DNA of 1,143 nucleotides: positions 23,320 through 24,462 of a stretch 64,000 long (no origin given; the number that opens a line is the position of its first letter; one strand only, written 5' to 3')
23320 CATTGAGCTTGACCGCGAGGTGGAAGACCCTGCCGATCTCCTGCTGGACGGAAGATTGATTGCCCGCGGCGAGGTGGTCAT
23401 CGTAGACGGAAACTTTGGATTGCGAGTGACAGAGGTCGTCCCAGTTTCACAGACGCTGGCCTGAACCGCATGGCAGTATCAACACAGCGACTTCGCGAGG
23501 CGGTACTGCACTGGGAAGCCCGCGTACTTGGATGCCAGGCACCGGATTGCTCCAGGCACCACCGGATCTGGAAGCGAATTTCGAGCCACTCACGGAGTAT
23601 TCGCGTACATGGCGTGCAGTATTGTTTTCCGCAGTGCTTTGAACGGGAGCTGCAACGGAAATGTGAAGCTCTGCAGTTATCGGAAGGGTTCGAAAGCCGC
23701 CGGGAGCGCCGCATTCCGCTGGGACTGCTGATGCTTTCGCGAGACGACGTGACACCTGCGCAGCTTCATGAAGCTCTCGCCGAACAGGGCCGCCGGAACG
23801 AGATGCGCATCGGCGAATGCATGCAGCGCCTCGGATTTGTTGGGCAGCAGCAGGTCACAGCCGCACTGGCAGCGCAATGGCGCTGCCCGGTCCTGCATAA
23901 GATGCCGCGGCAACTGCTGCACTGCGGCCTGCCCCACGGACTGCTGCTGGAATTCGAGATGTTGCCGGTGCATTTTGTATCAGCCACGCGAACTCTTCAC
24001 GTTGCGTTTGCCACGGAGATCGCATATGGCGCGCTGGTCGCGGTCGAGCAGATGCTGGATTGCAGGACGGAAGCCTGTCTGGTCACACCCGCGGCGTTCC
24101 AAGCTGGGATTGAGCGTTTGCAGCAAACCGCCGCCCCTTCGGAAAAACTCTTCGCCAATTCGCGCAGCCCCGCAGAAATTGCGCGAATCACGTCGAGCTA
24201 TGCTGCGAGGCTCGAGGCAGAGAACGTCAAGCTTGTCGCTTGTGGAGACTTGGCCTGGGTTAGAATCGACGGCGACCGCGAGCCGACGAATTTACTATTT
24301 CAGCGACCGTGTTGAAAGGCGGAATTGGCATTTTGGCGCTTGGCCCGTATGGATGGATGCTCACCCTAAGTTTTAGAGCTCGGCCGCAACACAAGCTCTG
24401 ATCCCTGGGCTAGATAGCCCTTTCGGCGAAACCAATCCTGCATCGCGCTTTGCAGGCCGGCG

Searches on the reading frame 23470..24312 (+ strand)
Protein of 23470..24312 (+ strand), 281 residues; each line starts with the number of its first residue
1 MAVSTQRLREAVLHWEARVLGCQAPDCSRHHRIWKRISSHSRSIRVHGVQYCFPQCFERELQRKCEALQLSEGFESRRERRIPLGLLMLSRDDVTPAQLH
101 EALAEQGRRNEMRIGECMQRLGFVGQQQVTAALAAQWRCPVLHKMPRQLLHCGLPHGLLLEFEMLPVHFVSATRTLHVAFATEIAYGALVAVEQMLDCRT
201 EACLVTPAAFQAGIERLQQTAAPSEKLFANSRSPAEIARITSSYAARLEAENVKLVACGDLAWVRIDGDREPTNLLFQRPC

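Call 3: search_protein_families(library=pfam, proteins=[window:23470-24312:+], max_evalue=0.1)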
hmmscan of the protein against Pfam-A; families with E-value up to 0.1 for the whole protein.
window:23470-24312:+ (281 aa): 1 family
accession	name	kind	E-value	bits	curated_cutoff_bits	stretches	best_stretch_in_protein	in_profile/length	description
PF05157.20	MshEN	-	0.012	16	23.1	1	146-221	14-87/90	MshEN domain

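Call 4: search_protein_families(library=ncbifam, proteins=[window:23470-24312:+], max_evalue=0.1)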
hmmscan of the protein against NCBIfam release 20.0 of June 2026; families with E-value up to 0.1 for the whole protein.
window:23470-24312:+ (281 aa): 5 families
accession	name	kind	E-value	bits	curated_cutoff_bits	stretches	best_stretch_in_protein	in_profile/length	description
NF053729.1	c-di-GMP_motif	domain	1e-09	38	38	1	83-136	1-53/53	cyclic di-GMP-binding domain-containing protein, MshE-related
NF008411.1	PRK11234.1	equivalog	1e-07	30.8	1170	1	79-216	479-615/723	cyclic di-3',5'-guanylate-activated glycosyltransferase NfrB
NF012033.0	PRK15489.1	equivalog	1.2e-07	30.3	537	1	80-224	489-633/703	glycosyl transferase family protein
TIGR02538.1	type_IV_pilB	equivalog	0.00026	19.8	675.65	1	89-229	7-147/564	type IV-A pilus assembly ATPase PilB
TIGR03029.1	EpsG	equivalog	0.0011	18.2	313.8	1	84-144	5-64/274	chain length determinant protein tyrosine kinase EpsG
